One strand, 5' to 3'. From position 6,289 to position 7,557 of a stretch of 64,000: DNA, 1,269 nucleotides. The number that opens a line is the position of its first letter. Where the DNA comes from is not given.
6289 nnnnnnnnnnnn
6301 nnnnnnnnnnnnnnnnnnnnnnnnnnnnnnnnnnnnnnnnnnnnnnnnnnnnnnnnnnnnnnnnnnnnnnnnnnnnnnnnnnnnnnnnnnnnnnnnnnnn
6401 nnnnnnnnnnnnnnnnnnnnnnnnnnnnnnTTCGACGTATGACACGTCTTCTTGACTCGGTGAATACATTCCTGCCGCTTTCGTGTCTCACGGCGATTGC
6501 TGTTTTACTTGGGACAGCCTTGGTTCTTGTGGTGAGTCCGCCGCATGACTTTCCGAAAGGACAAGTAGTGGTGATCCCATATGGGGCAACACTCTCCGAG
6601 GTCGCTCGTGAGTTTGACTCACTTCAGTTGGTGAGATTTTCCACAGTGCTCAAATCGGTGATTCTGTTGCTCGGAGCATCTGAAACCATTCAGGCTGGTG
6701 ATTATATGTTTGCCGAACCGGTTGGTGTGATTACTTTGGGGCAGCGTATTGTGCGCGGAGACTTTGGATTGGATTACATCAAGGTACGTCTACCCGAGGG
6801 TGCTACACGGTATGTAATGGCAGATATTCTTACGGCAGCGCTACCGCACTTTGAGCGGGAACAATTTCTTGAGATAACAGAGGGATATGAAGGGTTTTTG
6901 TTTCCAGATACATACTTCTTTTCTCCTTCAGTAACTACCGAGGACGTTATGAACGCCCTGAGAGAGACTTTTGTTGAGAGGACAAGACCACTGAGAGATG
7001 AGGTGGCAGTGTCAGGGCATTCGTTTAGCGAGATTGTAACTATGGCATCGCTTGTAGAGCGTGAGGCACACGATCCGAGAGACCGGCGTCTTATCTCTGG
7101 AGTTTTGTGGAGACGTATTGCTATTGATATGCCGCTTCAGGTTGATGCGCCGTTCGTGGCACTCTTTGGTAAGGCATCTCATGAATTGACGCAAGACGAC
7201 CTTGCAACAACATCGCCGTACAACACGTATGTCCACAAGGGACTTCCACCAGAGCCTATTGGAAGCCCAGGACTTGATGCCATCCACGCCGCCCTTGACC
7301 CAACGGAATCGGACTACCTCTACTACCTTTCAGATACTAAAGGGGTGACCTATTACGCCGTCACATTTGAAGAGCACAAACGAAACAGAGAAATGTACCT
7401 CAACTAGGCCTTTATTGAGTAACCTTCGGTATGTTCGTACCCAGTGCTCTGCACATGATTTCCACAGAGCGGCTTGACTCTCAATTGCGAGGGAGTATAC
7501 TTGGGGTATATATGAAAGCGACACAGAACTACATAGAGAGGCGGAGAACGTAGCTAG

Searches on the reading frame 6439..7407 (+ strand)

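Call 66: search_protein_families(library=pfam, proteins=[window:6439-7407:+], max_evalue=0.001)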
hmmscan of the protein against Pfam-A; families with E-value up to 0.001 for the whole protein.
window:6439-7407:+ (322 aa): 1 family
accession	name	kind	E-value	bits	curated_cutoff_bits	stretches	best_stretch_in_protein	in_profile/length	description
PF02618.21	YceG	-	1.3e-63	215.5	32.4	1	44-317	1-273/275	YceG-like family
